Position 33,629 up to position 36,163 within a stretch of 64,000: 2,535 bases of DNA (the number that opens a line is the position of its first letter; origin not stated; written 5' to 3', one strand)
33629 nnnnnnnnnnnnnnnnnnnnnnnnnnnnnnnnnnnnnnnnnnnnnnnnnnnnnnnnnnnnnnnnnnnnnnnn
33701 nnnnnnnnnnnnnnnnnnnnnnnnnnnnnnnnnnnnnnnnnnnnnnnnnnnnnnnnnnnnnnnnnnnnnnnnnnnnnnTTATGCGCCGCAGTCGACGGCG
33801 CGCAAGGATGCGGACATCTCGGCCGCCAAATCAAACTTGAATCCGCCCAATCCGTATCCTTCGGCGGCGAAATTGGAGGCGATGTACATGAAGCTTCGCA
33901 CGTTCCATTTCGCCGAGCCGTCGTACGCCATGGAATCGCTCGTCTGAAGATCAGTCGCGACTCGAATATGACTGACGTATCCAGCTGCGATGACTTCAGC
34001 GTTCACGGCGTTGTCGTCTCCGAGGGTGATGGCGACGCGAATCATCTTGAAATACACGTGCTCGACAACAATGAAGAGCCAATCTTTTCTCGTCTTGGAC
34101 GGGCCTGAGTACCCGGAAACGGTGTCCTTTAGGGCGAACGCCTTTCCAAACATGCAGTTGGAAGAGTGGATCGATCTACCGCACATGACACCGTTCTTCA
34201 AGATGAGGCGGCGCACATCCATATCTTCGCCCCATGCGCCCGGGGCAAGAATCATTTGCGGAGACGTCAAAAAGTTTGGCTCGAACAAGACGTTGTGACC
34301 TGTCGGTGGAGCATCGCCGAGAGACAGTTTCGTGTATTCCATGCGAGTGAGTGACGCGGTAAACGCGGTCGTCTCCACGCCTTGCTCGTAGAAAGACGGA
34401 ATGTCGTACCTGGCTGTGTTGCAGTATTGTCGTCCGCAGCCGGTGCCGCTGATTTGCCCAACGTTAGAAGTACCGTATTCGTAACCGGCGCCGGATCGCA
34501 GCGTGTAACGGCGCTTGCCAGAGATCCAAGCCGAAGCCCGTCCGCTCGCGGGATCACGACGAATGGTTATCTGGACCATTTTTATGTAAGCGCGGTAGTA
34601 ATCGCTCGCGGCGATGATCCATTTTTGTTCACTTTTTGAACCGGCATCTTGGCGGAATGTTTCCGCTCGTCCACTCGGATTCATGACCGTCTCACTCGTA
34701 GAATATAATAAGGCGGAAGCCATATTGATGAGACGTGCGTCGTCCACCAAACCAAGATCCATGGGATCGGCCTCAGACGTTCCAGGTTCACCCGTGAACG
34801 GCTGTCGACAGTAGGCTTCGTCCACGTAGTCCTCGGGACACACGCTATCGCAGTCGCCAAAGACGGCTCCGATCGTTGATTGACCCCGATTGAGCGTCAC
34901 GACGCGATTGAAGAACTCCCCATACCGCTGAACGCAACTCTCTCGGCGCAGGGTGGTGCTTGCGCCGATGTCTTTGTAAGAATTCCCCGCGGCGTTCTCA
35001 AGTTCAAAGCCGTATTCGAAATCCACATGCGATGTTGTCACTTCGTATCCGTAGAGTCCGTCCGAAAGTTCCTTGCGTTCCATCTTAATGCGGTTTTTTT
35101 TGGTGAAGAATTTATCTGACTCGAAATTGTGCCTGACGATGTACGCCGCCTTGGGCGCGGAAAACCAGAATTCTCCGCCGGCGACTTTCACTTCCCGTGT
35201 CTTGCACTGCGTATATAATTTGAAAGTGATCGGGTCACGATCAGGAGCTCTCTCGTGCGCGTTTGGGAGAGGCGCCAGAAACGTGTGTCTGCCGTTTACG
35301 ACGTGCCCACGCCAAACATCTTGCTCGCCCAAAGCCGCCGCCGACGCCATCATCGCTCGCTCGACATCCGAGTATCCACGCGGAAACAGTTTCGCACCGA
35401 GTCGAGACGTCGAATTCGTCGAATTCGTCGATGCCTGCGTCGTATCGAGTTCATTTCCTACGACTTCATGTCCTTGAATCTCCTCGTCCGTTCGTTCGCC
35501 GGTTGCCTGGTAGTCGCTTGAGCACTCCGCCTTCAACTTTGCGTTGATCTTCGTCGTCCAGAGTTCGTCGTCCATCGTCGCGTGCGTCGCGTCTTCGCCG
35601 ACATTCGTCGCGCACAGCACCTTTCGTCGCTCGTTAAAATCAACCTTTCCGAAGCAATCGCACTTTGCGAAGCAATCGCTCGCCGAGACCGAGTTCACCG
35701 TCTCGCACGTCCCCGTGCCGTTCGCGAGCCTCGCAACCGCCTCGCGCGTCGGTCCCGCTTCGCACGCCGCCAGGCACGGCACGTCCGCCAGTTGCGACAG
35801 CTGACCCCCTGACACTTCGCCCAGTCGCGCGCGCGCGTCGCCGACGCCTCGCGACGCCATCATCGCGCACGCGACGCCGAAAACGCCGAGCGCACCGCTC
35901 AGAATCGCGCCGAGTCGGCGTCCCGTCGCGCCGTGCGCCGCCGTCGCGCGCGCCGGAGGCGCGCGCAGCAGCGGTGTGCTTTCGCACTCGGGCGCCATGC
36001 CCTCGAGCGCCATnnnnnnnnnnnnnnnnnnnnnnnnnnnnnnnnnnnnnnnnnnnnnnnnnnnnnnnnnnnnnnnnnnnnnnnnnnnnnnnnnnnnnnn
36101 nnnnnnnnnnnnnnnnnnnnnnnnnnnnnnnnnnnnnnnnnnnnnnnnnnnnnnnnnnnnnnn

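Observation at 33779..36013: Compositionally distinct gene: a ~745-aa Cys-rich secreted or type-II membrane protein with no recognisable domain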

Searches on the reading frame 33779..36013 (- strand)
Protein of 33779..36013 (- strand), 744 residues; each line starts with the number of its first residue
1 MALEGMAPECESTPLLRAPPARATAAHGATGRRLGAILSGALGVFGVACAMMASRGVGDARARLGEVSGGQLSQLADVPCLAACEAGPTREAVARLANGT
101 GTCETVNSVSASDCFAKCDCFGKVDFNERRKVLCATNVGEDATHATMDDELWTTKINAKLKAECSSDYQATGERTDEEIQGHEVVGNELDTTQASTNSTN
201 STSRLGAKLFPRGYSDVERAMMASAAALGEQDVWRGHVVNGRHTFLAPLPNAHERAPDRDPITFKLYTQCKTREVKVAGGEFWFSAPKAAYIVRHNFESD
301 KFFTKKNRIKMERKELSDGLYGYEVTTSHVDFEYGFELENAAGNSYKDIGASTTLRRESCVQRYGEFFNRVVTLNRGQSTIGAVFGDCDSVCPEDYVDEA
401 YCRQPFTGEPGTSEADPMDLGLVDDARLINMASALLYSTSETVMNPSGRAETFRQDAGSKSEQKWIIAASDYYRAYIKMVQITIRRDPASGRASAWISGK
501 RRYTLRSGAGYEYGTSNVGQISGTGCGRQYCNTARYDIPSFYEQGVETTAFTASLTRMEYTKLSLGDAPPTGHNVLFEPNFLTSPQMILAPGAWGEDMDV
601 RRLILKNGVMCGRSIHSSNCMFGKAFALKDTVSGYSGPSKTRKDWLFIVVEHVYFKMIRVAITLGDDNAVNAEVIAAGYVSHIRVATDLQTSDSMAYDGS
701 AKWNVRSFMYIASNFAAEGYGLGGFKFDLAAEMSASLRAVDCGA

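Call 6: search_protein_families(library=pfam, proteins=[window:33779-36013:-], max_evalue=1)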
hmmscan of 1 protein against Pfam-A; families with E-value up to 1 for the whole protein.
window:33779-36013:- (744 aa): 0 families
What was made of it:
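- On CBM20 (CAZy family 20 / Pfam CBM_20 starch-binding domain): No Pfam hit at E<=1 for the protein (call 6).
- Closest known: Modular lectin-type ectodomain proteins. Different: None of these modules is present in the window protein itself (call 6).
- Tried and rejected: Pfam on the whole protein at E<=1 (call 6).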

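Call 7: search_solved_structures(query=window:33782-36013:-, max_evalue=1, show_alignments=2)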
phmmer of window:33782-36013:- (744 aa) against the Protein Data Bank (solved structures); distinct sequences matched with E-value up to 1: 0.
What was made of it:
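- Checked: Pfam gives no hit at E<=1 and PDB sequences give none (calls 6, 7).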

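Call 8: find_homologous_proteins(query=window:33782-36013:-)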
Query window:33782-36013:- (744 aa): 14 proteins with E <= 0.001 among 8000 candidates.
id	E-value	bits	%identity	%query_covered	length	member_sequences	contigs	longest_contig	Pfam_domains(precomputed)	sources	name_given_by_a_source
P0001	0.0e+0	1690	99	100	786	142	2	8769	-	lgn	-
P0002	1.6e-290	984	63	93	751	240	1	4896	-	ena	-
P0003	6.2e-237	807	52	97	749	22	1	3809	-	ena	-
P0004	8.9e-232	790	53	95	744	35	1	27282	-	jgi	-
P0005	2.1e-228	778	50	99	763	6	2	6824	-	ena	-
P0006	1.7e-223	762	50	98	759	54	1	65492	-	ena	-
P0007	1.0e-217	743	54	83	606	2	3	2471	-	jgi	jgi:hypothetical protein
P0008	5.0e-160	552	52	68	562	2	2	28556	-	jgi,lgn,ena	-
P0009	1.2e-144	501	42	86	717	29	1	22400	-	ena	-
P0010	6.3e-140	486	39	93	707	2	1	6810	-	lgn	-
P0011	2.5e-127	444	47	64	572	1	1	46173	-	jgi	jgi:hypothetical protein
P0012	2.1e-114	402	44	68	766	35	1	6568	-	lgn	-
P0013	8.9e-109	383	44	63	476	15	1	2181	-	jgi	jgi:hypothetical protein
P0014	7.7e-93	330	39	65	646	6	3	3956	-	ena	-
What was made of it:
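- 14 clusters at 36-63 % identity (call 8).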

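Call 12: find_encoding_contigs(protein=P0006, flank=10000, max_places=3)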
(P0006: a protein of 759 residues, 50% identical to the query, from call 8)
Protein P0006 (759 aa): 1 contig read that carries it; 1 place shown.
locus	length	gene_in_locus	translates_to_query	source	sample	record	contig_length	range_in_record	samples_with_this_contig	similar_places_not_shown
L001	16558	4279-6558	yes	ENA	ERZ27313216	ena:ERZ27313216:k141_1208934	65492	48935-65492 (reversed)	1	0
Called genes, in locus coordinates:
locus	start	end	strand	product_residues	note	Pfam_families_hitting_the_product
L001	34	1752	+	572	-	-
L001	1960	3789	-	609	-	PF04068:Fer4_RLI, PF12837:Fer4_6 (faint), PF00037:Fer4, PF00004:AAA (faint), PF00005:ABC_tran, PF02463:SMC_N (faint), PF13175:AAA_15 (faint), PF00005:ABC_tran, +2 more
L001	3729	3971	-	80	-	-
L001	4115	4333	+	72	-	-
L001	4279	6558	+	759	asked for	-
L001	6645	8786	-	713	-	PF00169:PH, PF15413:PH_11 (faint), PF01412:ArfGap, PF12796:Ank_2 (weak), PF13637:Ank_4 (faint)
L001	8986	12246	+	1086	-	PF23271:HEAT_GCN1 (faint), PF25780:TPR_IPO5, PF02985:HEAT (faint), PF12460:MMS19_C (faint), PF24987:HEAT_EF3_N (faint), PF25782:TPR_CAND1 (faint), PF24714:TOR1L1_N, PF13513:HEAT_EZ, +2 more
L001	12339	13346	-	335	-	PF15375:FSAF1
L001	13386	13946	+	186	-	-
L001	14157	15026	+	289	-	PF10497:zf-4CXXC_R1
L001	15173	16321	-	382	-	-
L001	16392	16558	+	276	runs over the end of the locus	-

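Call 18: find_encoding_contigs(protein=P0004, flank=8000, max_places=2)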
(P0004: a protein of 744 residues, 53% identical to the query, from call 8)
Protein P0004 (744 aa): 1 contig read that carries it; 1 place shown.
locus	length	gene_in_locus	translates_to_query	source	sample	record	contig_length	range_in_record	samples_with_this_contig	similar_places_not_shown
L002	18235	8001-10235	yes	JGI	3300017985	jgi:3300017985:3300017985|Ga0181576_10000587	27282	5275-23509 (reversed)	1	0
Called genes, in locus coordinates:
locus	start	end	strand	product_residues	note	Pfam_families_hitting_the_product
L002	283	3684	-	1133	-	PF00575:S1, PF00270:DEAD (weak), PF13401:AAA_22, PF00271:Helicase_C, PF04408:WHD_HA2, PF21010:HA2_C, PF07717:OB_NTP_bind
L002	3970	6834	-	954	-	PF03372:Exo_endo_phos (faint), PF22669:Exo_endo_phos2, PF21310:OCRL-like_ASH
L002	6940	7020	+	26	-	-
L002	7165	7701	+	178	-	PF05008:V-SNARE, PF03908:Sec20 (weak), PF12352:V-SNARE_C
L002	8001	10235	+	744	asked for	-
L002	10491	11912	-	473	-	-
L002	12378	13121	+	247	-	-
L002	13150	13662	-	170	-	-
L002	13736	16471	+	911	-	PF13637:Ank_4 (faint), PF13606:Ank_3 (faint), PF12796:Ank_2, PF00023:Ank (weak), PF13857:Ank_5 (weak), PF00632:HECT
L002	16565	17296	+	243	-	-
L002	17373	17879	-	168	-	-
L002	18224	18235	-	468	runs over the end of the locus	-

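Call 19: find_encoding_contigs(protein=P0009, flank=8000, max_places=2)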
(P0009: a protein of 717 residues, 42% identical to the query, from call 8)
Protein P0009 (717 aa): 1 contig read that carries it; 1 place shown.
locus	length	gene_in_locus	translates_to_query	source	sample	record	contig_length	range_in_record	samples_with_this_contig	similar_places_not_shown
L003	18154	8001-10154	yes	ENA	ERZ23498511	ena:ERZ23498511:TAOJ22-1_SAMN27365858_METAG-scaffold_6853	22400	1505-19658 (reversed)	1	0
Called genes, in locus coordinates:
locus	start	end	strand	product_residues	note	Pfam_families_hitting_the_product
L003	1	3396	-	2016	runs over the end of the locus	PF00289:Biotin_carb_N (weak), PF02655:ATP-grasp_3 (weak), PF02786:CPSase_L_D2, PF02785:Biotin_carb_C, PF21385:ACCA_BT, PF00364:Biotin_lipoyl, PF08326:ACC_central, PF01039:Carboxyl_trans, +1 more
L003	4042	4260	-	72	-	-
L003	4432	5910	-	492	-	-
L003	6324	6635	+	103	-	PF06747:CHCH (weak)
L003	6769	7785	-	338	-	-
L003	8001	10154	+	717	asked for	-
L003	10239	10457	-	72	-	-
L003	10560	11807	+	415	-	PF00892:EamA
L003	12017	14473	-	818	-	PF00069:Pkinase, PF07714:PK_Tyr_Ser-Thr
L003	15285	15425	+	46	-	-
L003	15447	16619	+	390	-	-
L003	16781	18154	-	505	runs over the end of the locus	-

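Call 20: find_encoding_contigs(protein=P0008, flank=8000, max_places=2)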
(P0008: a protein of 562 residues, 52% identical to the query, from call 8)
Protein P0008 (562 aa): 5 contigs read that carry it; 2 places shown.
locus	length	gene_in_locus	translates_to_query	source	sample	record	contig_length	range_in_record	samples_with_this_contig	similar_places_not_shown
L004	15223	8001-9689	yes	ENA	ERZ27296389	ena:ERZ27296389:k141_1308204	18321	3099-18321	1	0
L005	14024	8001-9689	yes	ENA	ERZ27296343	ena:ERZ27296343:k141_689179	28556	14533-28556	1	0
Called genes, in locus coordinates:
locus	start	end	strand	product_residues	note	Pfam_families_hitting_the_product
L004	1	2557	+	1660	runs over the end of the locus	PF01394:Clathrin_propel (faint), PF09268:Clathrin-link, PF13838:Clathrin_H_link, PF00637:Clathrin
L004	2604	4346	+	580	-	PF03055:RPE65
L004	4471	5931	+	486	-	PF14249:Tocopherol_cycl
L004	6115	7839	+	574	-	PF13649:Methyltransf_25 (faint), PF05958:tRNA_U5-meth_tr, PF05175:MTS (weak), PF02475:TRM5-TYW2_MTfase (weak), PF13847:Methyltransf_31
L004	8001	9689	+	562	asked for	-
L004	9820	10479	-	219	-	-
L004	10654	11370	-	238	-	PF08234:Spindle_Spc25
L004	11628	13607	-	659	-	PF00498:FHA, PF16697:Yop-YscD_cpl (faint)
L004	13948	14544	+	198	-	-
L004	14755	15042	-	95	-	-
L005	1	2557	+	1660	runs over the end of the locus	PF01394:Clathrin_propel (faint), PF09268:Clathrin-link, PF13838:Clathrin_H_link, PF00637:Clathrin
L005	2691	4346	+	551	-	PF03055:RPE65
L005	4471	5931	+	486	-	PF14249:Tocopherol_cycl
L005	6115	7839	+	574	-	PF13649:Methyltransf_25 (faint), PF05958:tRNA_U5-meth_tr, PF05175:MTS (weak), PF02475:TRM5-TYW2_MTfase (weak), PF13847:Methyltransf_31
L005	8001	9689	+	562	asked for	-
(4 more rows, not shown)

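Call 21: predict_structure(alignment_id=A1)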
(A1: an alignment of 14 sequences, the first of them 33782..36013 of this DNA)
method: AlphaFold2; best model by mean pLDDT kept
length: 744 residues; sequences in the alignment: 14
mean_pLDDT: 66.5   pTM: 0.59
mean pLDDT of the five models: 66.5, 59.5, 58.6, 57.1, 56.7
residues with pLDDT >= 90: 102; 70-90: 319; 50-70: 109; < 50: 214
segments of 3 or more residues with pLDDT < 50: 1-69, 137-146, 170-247, 355-376, 387-400, 515-522, 735-744
pLDDT, mean of each block of 10 residues (from residue 1): 26 26 29 28 26 25 35 73 73 81 84 82 82 60 47 65 65 37 27 27 25 34 31 35 48 69 76 71 83 67 78 71 82 77 78 47 43 53 53 39 65 89 87 81 70 89 92 81 93 92 71 48 56 79 83 76 76 85 93 76 86 82 84 83 91 90 92 96 84 83 93 91 88 52 39
secondary structure, 60 per line:
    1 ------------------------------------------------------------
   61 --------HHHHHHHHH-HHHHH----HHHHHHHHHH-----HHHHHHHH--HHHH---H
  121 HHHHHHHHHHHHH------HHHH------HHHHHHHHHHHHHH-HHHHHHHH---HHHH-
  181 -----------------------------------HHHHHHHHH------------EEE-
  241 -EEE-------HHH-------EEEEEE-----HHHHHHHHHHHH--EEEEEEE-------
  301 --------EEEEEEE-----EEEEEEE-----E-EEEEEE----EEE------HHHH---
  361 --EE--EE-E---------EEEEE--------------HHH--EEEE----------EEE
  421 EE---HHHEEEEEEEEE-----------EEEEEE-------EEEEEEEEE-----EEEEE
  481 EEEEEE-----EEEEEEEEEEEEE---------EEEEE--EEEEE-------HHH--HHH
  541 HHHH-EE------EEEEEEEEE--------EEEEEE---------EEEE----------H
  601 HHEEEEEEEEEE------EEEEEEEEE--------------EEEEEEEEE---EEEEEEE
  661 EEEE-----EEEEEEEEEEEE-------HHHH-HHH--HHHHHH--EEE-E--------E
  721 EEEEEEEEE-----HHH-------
elements in order (helices of 4 or more, strands of 3 or more residues): H69-77 H79-83 H88-97 H103-110 H113-116 H120-133 H140-143 H150-163 H165-172 H176-179 H216-224 E237-239 E242-244 E262-267 H273-284 E287-293 E309-315 E321-327 E335-340 E345-347 H354-357 E380-384 E404-407 E418-422 E429-437 E449-454 E462-470 E476-486 E492-504 E514-518 E521-525 H538-544 E554-562 E571-576 E586-589 E603-612 E619-627 E642-650 E654-664 E670-681 H689-692 H699-704 E707-709 E720-729
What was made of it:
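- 35498..35791 (-): Cys-rich helical module, aa 75-172, with eight conserved Cys. Found only in the closer orthologues. Predicted helices with pLDDT 73-84 (call 21).
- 35249..35497 (-): Variable, predicted-disordered linker, aa 173-255, with N-glycosylation sequons N197 and N200. pLDDT below 50 (call 21).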

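Call 28: search_protein_representatives(alignment_id=A1)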
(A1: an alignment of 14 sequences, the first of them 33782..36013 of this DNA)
Query: 14 sequences, 705 profile positions. Proteins with E-value up to 0.001 (for the whole library): 146; up to 1e-10: 103; up to 1e-30: 42. The best 146 are listed.
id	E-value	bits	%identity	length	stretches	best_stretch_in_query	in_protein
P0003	0.0e+00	1190.1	-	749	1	1-705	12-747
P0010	5.1e-293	990.6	-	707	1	2-705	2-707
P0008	1.1e-261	887.0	-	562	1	168-705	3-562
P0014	5.4e-231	785.6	-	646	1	181-705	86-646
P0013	2.4e-223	760.3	-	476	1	238-705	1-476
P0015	1.1e-217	741.7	-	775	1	50-705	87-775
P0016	5.9e-202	689.6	-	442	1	274-705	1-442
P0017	5.1e-120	418.8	-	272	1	443-705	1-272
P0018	5.0e-116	405.6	-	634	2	199-537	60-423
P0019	2.7e-111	390.0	-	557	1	221-700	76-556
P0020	3.1e-103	363.3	-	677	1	198-702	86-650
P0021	1.7e-99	350.9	-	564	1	179-701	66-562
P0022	5.8e-91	322.7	-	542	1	198-700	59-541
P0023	7.2e-87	309.2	-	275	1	443-705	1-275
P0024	5.6e-82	293.1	-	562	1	191-701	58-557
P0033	1.1e-68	249.1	-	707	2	221-701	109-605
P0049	1.7e-31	126.2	-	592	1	163-356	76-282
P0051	3.6e-31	125.1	-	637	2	219-357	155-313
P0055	4.9e-27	111.5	-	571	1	213-357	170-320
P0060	3.5e-24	102.0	-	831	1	167-341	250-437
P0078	2.2e-19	86.1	-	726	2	184-357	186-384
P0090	3.2e-17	79.0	-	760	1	222-360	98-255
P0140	2.3e-05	39.8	-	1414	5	602-694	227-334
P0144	5.1e-05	38.7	-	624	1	209-357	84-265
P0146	5.8e-05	38.5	-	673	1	557-692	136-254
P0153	4.8e-04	35.5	-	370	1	584-691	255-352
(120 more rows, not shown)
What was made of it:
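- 146 representatives at E<=1e-3 and 42 at E<=1e-30 among 1.84 billion proteins (call 28).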

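Call 31: search_protein_families(library=pfam, alignment_id=A2, max_evalue=0.001)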
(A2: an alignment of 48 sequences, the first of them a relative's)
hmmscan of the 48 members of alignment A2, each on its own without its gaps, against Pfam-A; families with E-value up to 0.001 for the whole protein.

A. member 1, P0018 (634 aa): 0 families

B. families by the number of members that match (of 48 scanned): 7 families
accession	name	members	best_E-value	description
PF15913.10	Furin-like_2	5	9.4e-15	Furin-like repeat, cysteine-rich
PF19193.6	Tectonin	3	2.3e-15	Tectonin domain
PF03382.20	DUF285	1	2.4e-71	Mycoplasma protein of unknown function, DUF285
PF13385.13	Laminin_G_3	1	6.4e-09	Concanavalin A-like lectin/glucanases superfamily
PF14295.12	PAN_4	1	0.00016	PAN domain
PF00757.25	Furin-like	1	0.00027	Furin-like cysteine rich region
PF14843.11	GF_recep_IV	1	0.00069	Growth factor receptor domain IV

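Call 33: list_cluster_members(proteins=[P0001, P0002, P0003, P0009, P0010, P0012, P0014, P0015, P0020, P0033])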
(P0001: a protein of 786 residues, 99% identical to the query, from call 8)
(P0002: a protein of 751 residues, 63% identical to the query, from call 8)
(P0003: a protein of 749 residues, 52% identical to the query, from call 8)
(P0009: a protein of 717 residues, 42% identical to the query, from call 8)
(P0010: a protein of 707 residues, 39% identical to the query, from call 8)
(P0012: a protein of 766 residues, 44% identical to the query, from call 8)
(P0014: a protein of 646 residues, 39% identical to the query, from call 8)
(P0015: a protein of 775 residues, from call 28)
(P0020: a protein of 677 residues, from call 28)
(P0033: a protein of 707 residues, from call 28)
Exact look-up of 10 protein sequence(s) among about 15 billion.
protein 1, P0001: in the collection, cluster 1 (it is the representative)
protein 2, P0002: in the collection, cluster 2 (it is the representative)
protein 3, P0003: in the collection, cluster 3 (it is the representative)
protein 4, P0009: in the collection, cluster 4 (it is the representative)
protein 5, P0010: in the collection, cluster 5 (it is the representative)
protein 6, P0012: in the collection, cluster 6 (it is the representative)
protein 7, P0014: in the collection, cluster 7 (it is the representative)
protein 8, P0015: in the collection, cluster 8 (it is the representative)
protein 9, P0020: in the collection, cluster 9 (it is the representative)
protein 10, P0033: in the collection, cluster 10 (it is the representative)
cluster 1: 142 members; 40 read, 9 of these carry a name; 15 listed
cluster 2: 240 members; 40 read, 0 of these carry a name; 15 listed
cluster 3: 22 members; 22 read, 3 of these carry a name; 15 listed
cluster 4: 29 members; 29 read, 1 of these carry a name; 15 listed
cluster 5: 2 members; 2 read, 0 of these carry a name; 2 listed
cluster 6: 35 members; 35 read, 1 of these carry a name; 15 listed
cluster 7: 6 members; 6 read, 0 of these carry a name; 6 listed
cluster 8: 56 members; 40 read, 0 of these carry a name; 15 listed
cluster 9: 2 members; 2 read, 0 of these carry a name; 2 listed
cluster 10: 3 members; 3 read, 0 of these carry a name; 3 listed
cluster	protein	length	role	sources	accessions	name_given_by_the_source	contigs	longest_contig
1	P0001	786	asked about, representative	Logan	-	-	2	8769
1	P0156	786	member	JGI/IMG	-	hypothetical protein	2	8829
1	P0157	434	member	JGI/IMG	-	hypothetical protein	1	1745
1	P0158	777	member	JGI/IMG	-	hypothetical protein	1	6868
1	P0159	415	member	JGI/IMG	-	hypothetical protein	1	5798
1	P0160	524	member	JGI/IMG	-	hypothetical protein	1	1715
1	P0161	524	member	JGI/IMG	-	hypothetical protein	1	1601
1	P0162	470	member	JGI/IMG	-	hypothetical protein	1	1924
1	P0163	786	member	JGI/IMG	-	hypothetical protein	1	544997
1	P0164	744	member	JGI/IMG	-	hypothetical protein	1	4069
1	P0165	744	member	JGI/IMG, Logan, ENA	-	-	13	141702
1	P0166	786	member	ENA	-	-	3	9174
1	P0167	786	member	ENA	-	-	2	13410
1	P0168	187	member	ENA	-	-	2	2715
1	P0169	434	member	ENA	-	-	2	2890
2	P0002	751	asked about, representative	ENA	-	-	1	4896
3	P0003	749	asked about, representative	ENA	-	-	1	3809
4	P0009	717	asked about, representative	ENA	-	-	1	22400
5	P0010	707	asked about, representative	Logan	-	-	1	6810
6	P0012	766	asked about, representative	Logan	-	-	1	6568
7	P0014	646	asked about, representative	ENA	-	-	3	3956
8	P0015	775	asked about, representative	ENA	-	-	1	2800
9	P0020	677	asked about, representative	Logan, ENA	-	-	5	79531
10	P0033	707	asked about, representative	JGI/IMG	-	-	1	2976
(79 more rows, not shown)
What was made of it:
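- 33779..36013 (-): Complete single-exon CDS, 744 aa plus stop. The start is the ATG at 36013. Prokaryote-style gene callers extend it to the GTG at 36139, giving 786 aa. 744-aa versions exist in its own 90 % cluster (call 33).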

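Call 35: fold_search(model_id=the predicted structure, library=pdb)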
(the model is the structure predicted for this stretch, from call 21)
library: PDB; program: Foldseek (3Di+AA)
matches with E <= 10: 809; with E <= 0.001: 0
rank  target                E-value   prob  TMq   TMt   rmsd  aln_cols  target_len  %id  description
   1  3ecq_A                6.4e-03  0.25  0.08  0.05  21.5       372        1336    9  Endo-alpha-N-acetylgalactosaminidase from Streptococcus pneumoniae: SeMet structure (released 2008-09-09)
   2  3ecq_B                7.1e-03  0.30  0.08  0.05  19.7       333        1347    8  Endo-alpha-N-acetylgalactosaminidase from Streptococcus pneumoniae: SeMet structure (released 2008-09-09)
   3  7a0t_A                2.1e-02  0.09  0.09  0.15  19.3       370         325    9  Crystal structure of kievitone hydratase from Nectria haematococca (P21 SG) (released 2021-08-18)
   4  8k7u_B                2.2e-02  0.08  0.08  0.09  19.5       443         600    8  the alpha-galactosidase 5 with Cacl2 (released 2024-07-31)
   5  4qdd                  2.4e-02  0.08  0.07  0.11  20.2       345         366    8  Crystal structure of 3-ketosteroid-9-alpha-hydroxylase 5 (KshA5) from R. rhodochrous in complex with 1,4-30Q-CoA (released 2014-07-30)
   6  3rfz_E                4.8e-02  0.08  0.08  0.08  23.7       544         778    8  Crystal structure of the FimD usher bound to its cognate FimC:FimH substrate (released 2011-06-01)
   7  8dh9_A                6.8e-02  0.06  0.09  0.12  32.3       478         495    9  Leptin-bound leptin receptor complex-D3-D7 (released 2023-04-19)
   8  9hcj_T1               7.6e-02  0.09  0.07  0.05  18.0       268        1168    7  D. discoideum nuclear pore complex (released 2024-12-25)
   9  6jhp_A                7.6e-02  0.06  0.08  0.08  21.3       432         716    9  Crystal structure of the glycoside hydrolase family 36 alpha-galactosidase from Paecilomyces thermophila (released 2020-05-20)
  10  8i34_A                8.4e-02  0.10  0.07  0.19  15.8       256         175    8  The crystal structure of EPD-BCP1 from a marine sponge (released 2023-08-16)
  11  4qan_B                9.3e-02  0.08  0.06  0.11  18.5       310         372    7  Crystal structure of a cystatin-like protein (RUMGNA_02398) from Ruminococcus gnavus ATCC 29149 at 2.10 A resolution (released 2014-07-23)
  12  8z3w_A                9.3e-02  0.02  0.06  0.04  32.9       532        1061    8  Cryo-EM structure of SARS-CoV-2 D614G S with one ACE2 receptor binding (RB1) in prefusion conformation (released 2025-02-05)
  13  5w64_O                9.8e-02  0.08  0.11  0.12  20.8       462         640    7  RNA Polymerase I Initial Transcribing Complex State 1 (released 2017-07-26)
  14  7tox_A                9.8e-02  0.02  0.05  0.04  32.4       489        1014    8  Delta (B.1.617.2) SARS-CoV-2 variant spike protein (S-GSAS-Delta) in the 3-RBD-down conformation; Subclassification D5 (released 2022-02-09)
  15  9hcj_T0               1.0e-01  0.08  0.07  0.05  16.7       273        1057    7  D. discoideum nuclear pore complex (released 2024-12-25)
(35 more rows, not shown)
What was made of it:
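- Tried and rejected: Foldseek of the first model against the PDB: nothing below E 1e-3 (call 35).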

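Call 36: find_related_loci(query=A1, collection=viral_contigs, flank=5000)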
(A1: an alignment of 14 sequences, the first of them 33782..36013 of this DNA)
Query A1 (744 aa) in viral_contigs; peptide patterns used: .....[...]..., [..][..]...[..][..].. (x = any residue, [..] = any of these).
31 stretches matched a pattern, but none encodes a relative of the query by tblastn (E <= 1e-3).
